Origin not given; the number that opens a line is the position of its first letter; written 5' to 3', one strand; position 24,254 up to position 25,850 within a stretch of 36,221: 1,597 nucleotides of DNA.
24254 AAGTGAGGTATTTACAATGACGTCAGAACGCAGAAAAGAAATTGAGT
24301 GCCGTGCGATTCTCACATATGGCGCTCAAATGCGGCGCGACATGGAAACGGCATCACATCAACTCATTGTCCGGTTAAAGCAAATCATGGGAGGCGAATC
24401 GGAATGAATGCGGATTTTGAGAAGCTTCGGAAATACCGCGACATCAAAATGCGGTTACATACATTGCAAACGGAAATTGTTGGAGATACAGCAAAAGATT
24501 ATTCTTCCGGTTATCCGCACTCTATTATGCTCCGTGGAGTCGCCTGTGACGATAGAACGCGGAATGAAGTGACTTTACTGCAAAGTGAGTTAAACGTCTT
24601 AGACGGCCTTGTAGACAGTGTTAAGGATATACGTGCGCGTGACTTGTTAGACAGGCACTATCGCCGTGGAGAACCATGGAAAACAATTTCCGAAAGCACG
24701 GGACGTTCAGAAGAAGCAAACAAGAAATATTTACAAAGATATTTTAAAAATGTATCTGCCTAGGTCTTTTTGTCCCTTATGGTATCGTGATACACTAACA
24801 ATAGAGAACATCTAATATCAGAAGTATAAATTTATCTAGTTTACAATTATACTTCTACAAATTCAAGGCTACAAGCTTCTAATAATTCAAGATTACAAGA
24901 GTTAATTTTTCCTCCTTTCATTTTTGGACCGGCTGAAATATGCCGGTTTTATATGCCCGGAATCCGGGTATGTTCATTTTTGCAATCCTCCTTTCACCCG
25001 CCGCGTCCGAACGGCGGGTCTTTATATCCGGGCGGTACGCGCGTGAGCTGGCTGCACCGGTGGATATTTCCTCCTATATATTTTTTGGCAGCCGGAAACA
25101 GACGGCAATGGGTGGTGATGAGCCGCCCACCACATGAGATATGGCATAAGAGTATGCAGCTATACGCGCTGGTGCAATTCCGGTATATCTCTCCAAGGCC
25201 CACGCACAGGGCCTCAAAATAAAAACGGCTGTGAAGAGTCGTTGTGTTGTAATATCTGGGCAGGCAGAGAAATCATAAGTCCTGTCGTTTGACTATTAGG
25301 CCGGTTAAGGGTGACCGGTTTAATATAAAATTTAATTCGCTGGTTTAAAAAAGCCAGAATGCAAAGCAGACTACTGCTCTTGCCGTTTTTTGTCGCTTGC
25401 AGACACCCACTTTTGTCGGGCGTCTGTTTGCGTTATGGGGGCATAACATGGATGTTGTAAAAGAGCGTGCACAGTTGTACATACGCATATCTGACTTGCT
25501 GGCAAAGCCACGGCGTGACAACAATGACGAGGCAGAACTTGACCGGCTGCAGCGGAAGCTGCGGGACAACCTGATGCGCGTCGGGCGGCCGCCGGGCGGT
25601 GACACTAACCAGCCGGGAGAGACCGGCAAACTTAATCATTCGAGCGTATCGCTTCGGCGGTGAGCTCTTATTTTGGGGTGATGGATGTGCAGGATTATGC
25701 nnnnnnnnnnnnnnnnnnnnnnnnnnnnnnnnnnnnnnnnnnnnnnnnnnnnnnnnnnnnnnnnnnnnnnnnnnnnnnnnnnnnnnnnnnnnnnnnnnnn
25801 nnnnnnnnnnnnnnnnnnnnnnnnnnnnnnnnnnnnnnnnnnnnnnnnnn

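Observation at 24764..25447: About 0.65-kb ORF-free, hairpin-dense region between the late-activator-like gene and the packaging module: large structured RNA or terminator/antitermination array?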

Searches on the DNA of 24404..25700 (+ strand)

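Call 4: search_rna_families(source=window, start=24500, end=25700, threshold=evalue, max_evalue=10, show_alignments=4)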
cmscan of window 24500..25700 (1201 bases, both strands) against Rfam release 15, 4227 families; matches with E-value up to 10: 6.
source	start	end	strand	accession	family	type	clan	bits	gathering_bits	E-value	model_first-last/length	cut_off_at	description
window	24954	25027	+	RF02837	anti-hemB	Gene; sRNA;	-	22.2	49.5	0.015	1-81/81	no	Burkholderia RNA 7 (anti-hemB)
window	24877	24954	+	RF01401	rseX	Gene; sRNA;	-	21.6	50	7.1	1-94/94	no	rseX Hfq binding RNA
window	24882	24955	+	RF02866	ncS16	Gene; sRNA;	-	19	48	0.68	1-83/83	no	Burkholderia sRNA 16 (Bc_KC_sr1)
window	24908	24973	-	RF02991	GP20-a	Cis-reg;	-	17.9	47.2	3.8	1-97/97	no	GP20-a RNA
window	24979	25029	+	RF01321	CRISPR-DR8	Gene; CRISPR;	-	17.2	39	1.7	1-37/37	no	CRISPR RNA direct repeat element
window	25436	25472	+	RF02216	ZNFX1-AS1_2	Gene; lncRNA;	-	11.5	45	6.2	1-93/93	no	ZNFX1 antisense RNA 1 conserved region 2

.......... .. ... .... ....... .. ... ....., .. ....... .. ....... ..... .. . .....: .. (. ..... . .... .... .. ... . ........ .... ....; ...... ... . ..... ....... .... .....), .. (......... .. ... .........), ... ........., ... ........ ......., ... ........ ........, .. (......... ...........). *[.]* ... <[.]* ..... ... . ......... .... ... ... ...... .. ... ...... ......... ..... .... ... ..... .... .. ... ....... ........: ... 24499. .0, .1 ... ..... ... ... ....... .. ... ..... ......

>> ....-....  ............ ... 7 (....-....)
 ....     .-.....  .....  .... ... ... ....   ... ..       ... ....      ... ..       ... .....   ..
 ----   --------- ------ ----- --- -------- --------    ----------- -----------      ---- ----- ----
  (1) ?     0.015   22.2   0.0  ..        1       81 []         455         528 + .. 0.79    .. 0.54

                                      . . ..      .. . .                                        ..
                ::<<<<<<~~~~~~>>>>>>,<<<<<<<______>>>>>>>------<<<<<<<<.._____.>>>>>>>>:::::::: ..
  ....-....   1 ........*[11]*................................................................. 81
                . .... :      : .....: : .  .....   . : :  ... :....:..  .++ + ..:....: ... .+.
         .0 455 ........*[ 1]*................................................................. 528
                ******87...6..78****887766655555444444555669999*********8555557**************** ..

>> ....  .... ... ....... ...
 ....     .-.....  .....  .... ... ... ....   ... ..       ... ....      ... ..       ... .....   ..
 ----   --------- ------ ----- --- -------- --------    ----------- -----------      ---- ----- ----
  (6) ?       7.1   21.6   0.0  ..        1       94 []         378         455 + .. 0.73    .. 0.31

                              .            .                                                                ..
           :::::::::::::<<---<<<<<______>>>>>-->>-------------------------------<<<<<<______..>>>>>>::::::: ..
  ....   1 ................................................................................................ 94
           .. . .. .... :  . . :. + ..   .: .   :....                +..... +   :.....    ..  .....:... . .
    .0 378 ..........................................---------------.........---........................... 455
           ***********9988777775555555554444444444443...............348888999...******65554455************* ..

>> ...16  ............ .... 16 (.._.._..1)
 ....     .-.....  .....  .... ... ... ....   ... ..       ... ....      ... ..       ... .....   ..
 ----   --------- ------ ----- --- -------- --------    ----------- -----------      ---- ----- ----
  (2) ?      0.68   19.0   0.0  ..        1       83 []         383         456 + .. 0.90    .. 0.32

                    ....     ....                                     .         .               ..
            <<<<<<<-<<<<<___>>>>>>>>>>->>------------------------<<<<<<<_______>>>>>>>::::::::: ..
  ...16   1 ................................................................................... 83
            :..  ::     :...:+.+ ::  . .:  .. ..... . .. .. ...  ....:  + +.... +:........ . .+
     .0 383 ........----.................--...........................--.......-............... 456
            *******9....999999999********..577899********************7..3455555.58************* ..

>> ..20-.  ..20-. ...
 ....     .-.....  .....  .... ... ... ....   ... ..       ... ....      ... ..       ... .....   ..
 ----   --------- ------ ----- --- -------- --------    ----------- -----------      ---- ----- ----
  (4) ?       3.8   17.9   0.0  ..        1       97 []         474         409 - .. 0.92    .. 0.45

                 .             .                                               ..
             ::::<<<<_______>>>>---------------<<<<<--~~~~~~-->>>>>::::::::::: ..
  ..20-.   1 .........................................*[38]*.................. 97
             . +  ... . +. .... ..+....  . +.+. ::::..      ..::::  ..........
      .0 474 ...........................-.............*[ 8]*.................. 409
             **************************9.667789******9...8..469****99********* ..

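Call 8: search_dna_similar(query=window:24764-25447:+, collection=phages, mode=distant, max_evalue=0.01)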
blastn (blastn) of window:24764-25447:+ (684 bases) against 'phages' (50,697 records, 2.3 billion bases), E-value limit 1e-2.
No match.

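Call 20: search_rna_families(sources=[L001, L002], threshold=evalue, max_evalue=0.1, show_alignments=3)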
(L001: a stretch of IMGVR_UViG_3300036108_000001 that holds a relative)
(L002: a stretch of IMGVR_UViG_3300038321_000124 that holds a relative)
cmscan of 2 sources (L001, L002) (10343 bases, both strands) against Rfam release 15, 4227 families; matches with E-value up to 0.1: 0.
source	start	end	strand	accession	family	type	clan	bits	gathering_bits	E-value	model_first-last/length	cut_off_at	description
